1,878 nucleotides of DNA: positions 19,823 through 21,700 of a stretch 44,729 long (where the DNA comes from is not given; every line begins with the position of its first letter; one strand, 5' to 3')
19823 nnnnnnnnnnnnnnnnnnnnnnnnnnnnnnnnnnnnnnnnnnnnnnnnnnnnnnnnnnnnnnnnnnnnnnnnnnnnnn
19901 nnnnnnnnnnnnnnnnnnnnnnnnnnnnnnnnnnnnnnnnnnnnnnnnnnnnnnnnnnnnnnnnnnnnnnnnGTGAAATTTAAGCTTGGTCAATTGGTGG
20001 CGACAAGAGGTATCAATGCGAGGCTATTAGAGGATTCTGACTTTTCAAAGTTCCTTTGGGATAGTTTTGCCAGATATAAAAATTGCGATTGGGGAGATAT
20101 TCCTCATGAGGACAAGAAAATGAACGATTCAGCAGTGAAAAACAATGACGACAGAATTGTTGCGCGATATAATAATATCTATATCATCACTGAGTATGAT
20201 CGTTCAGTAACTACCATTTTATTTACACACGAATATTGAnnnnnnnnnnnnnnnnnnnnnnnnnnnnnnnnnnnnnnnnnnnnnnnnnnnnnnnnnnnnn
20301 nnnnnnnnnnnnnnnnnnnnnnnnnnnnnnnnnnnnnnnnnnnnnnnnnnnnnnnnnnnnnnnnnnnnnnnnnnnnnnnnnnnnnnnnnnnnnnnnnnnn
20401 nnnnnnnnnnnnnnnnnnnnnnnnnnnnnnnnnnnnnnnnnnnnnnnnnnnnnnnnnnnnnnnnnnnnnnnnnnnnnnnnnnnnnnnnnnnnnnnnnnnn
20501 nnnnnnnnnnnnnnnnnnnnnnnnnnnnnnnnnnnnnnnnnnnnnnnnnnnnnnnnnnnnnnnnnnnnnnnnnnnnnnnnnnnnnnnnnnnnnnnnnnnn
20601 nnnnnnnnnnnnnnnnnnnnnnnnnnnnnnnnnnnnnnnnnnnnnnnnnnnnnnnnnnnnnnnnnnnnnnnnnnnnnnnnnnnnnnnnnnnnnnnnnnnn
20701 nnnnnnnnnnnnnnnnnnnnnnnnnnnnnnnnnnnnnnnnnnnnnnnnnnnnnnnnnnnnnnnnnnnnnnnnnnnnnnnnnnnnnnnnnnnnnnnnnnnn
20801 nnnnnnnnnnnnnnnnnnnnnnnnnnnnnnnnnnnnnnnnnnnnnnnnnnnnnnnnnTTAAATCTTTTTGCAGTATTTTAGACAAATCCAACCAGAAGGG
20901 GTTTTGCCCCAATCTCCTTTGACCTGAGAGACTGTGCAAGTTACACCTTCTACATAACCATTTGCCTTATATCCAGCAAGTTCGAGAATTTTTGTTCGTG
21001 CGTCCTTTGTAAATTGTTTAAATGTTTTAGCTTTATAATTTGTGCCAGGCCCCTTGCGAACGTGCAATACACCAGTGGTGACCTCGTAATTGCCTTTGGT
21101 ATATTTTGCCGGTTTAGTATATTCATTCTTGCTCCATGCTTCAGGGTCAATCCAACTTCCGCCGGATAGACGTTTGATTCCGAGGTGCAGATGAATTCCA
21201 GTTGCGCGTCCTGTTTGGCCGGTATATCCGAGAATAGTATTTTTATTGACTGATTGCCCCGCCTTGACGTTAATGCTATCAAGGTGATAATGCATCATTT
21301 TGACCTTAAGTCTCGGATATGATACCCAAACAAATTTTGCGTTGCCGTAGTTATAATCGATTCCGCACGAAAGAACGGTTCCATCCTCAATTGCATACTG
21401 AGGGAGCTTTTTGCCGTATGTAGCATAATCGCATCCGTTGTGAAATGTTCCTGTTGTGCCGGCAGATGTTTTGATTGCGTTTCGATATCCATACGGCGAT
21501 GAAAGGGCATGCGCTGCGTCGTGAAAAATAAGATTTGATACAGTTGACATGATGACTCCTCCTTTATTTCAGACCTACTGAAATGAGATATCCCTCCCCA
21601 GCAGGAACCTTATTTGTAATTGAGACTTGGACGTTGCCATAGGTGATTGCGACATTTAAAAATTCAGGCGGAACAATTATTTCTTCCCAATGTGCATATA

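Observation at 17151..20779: Eight-copy promoter-operator family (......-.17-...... with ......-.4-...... dyad) wiring the accessory island as one regulon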

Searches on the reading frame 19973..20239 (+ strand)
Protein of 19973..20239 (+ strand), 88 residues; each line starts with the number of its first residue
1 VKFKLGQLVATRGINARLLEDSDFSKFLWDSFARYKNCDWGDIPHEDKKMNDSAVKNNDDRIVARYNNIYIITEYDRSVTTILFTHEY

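Call 13: search_protein_families(library=pfam, proteins=[window:19973-20239:+], max_evalue=0.01)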
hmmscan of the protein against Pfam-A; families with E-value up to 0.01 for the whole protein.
window:19973-20239:+ (88 aa): 0 families

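Call 23: search_protein_families(library=phrogs, proteins=[window:19973-20239:+], max_evalue=0.01)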
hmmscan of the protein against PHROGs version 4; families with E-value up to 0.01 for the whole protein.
window:19973-20239:+ (88 aa): 0 families

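Call 33: find_homologous_proteins(query=window:19973-20236:+, max_evalue=0.001)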
Query window:19973-20236:+ (88 aa): 185 proteins with E <= 0.001 among 185 candidates; the best 120 are listed.
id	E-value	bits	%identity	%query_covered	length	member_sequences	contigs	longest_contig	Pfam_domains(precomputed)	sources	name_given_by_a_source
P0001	3.7e-49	182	92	100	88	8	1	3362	-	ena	-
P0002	1.8e-47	177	89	100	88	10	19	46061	-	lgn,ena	-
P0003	4.4e-47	176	89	100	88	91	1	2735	-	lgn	-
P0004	2.1e-46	173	88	100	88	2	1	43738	-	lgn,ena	-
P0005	2.2e-46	173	88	100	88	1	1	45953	-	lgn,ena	-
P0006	2.9e-46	173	88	100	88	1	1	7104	-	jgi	-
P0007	3.3e-46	173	89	100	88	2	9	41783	-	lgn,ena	-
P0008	3.5e-46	173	89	100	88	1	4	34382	-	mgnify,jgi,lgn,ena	mgnify:CR=1 FL=1|jgi:hypothetical protein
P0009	4.4e-46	172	88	100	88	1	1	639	-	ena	-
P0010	4.6e-46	172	89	100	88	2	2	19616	-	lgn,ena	-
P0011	4.8e-46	172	89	100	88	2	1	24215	-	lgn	-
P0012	1.1e-45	171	88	100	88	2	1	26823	-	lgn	-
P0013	3.3e-41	157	82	100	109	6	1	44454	-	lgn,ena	-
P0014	3.8e-41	157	80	100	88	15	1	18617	-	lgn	-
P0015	1.1e-40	155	80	100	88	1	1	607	-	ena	-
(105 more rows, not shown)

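Call 35: search_protein_families(library=ncbifam, proteins=[window:19973-20239:+], max_evalue=0.01)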
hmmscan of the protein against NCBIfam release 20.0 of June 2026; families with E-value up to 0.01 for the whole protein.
window:19973-20239:+ (88 aa): 0 families

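Call 36: search_protein_families(library=padloc, proteins=[window:19973-20239:+], max_evalue=0.01)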
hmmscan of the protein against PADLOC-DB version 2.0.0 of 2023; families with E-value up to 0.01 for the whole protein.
window:19973-20239:+ (88 aa): 0 families

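Call 54: search_solved_structures(query=A1, max_evalue=1)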
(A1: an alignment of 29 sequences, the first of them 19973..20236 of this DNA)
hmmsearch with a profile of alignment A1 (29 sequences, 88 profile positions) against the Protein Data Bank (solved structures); distinct sequences matched with E-value up to 1: 1.
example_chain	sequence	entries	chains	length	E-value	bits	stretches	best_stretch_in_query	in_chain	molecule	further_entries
6ux5_A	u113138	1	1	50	0.59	13.7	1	24-59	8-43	U-actitoxin-Aeq5a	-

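Call 58: predict_structure(alignment_id=A1)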
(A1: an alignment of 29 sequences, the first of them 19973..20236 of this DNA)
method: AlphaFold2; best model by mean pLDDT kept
length: 88 residues; sequences in the alignment: 29
mean_pLDDT: 91.6   pTM: 0.83
mean pLDDT of the five models: 91.6, 87.3, 81.1, 77.4, 55.8
residues with pLDDT >= 90: 67; 70-90: 19; 50-70: 2; < 50: 0
segments of 3 or more residues with pLDDT < 50: none
pLDDT, mean of each block of 10 residues (from residue 1): 87 94 97 96 94 85 95 86 90
secondary structure, 60 per line:
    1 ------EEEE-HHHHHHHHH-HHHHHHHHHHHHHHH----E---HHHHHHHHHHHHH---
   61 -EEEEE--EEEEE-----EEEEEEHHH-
elements in order: E7-10 H12-20 H22-36 H45-57 E62-66 E69-73 E79-84

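Call 61: fold_search(model_id=the predicted structure, library=pdb)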
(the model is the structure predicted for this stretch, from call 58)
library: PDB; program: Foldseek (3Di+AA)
matches with E <= 10: 217; with E <= 0.001: 0
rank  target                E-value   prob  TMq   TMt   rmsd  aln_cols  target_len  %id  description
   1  5jxw_C                6.4e-01  0.18  0.26  0.06   6.3        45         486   22  2.25 Angstrom Crystal Structure of S-adenosylhomocysteinase from Cryptosporidium parvum in Complex with Neplanocin-A a (released 2016-05-25)
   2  1wmi_A                8.9e-01  0.16  0.39  0.39   7.0        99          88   11  Crystal structure of archaeal RelE-RelB complex from Pyrococcus horikoshii OT3 (released 2005-03-15)
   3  5tj9_A                9.5e-01  0.14  0.26  0.06   6.3        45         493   22  2.6 Angstrom Crystal Structure of S-adenosylhomocysteinase from Cryptosporidium parvum in Complex with Aristeromycin a (released 2016-10-19)
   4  5oea_A                9.5e-01  0.12  0.28  0.08   8.5        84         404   14  Structure of large terminase from the thermophilic bacteriophage D6E in complex with ATP-gamma-S (Crystal form 3) (released 2017-10-11)
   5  5jpi_C                1.1e+00  0.14  0.26  0.06   6.3        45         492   22  2.15 Angstrom Crystal Structure of S-adenosylhomocysteinase from Cryptosporidium parvum in Complex with D-Eritadenine  (released 2016-05-18)
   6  4fxe_D                1.1e+00  0.12  0.33  0.39   6.7        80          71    9  Crystal structure of the intact E. coli RelBE toxin-antitoxin complex (released 2012-08-29)
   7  5jxw_D                1.2e+00  0.13  0.26  0.06   6.3        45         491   22  2.25 Angstrom Crystal Structure of S-adenosylhomocysteinase from Cryptosporidium parvum in Complex with Neplanocin-A a (released 2016-05-25)
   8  6cci_A                1.2e+00  0.10  0.26  0.09   9.9        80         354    8  The Crystal Structure of XOAT1 (released 2019-02-20)
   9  3g5o_C                1.2e+00  0.08  0.28  0.28   9.6        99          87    7  The crystal structure of the toxin-antitoxin complex RelBE2 (Rv2865-2866) from Mycobacterium tuberculosis (released 2009-04-14)
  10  5hm8_A                1.3e+00  0.13  0.26  0.06   6.3        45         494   22  2.85 Angstrom Crystal Structure of S-adenosylhomocysteinase from Cryptosporidium parvum in Complex with Adenosine and  (released 2016-01-27)
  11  5hm8_H                1.3e+00  0.12  0.26  0.06   6.3        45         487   22  2.85 Angstrom Crystal Structure of S-adenosylhomocysteinase from Cryptosporidium parvum in Complex with Adenosine and  (released 2016-01-27)
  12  5hm8_C                1.3e+00  0.12  0.26  0.06   6.3        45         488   22  2.85 Angstrom Crystal Structure of S-adenosylhomocysteinase from Cryptosporidium parvum in Complex with Adenosine and  (released 2016-01-27)
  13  5hm8_E                1.3e+00  0.12  0.26  0.06   6.3        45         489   22  2.85 Angstrom Crystal Structure of S-adenosylhomocysteinase from Cryptosporidium parvum in Complex with Adenosine and  (released 2016-01-27)
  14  5hm8_D                1.3e+00  0.12  0.26  0.06   6.3        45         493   22  2.85 Angstrom Crystal Structure of S-adenosylhomocysteinase from Cryptosporidium parvum in Complex with Adenosine and  (released 2016-01-27)
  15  3dz8                  1.3e+00  0.07  0.24  0.14   9.1        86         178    6  Crystal structure of human Rab3B GTPase bound with GDP (released 2008-08-12)
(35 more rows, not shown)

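Call 64: fold_search(model_id=the predicted structure, library=viral)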
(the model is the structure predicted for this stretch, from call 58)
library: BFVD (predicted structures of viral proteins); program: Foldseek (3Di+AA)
matches with E <= 10: 458; with E <= 0.001: 3
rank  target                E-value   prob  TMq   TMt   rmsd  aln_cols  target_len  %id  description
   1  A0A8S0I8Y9            2.3e-06  1.00  0.89  0.68   2.8       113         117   27  (no name in the UniProt tables at hand)
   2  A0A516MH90            1.9e-05  1.00  0.74  0.52   2.8        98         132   17  (no name in the UniProt tables at hand)
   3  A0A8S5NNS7            4.7e-04  1.00  0.69  0.25   2.9        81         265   18  Uncharacterized protein [Myoviridae sp. ctj3P51]
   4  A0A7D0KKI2            1.8e-01  0.33  0.36  0.20   8.7        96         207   12  (no name in the UniProt tables at hand)
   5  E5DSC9                6.4e-01  0.18  0.37  0.30   6.0        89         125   13  Uncharacterized protein [Aeromonas phage 65]
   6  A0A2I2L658            7.3e-01  0.21  0.42  0.23   5.2        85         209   10  Uncharacterized protein [Orpheovirus IHUMI-LCC2]
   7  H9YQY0                7.3e-01  0.20  0.40  0.37   7.8        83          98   13  (no name in the UniProt tables at hand)
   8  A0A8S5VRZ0            9.5e-01  0.13  0.26  0.18   6.1        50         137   10  (no name in the UniProt tables at hand)
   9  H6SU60                1.1e+00  0.06  0.26  0.05  14.7        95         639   17  PhoH family [Campylobacter virus IBB35]
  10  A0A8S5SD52            1.2e+00  0.08  0.28  0.29   9.7        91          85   13  Uncharacterized protein [Podoviridae sp. ct7Ex2]
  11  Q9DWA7                1.2e+00  0.07  0.22  0.08  10.5        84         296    8  PR89 (Fragment) [Rat cytomegalovirus (strain Maastricht)]
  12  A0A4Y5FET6            1.2e+00  0.06  0.26  0.16  12.1       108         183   14  Uncharacterized protein [Lactobacillus phage 3-521]
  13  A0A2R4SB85            1.3e+00  0.21  0.25  0.46   1.5        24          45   21  (no name in the UniProt tables at hand)
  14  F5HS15                1.4e+00  0.14  0.26  0.07  10.4        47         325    6  RNA-directed RNA polymerase (Fragment) [Mumps orthorubulavirus]
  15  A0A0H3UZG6            1.4e+00  0.06  0.23  0.30   7.8        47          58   11  (no name in the UniProt tables at hand)
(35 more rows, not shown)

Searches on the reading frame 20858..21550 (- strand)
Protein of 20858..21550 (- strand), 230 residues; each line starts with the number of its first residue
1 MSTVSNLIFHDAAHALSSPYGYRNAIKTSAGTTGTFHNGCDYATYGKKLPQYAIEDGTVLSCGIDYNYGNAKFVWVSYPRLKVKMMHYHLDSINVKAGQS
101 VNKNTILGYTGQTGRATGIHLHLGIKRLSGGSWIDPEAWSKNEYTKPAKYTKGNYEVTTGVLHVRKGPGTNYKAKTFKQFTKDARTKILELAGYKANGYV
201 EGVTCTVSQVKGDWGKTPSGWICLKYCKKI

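Call 14: search_protein_families(library=pfam, proteins=[window:20858-21550:-], max_evalue=0.01)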
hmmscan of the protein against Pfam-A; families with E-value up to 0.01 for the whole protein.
window:20858-21550:- (230 aa): 1 family
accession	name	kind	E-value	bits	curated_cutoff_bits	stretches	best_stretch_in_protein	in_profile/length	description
PF01551.29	Peptidase_M23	-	4.8e-15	56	28.7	1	36-136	2-96/96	Peptidase family M23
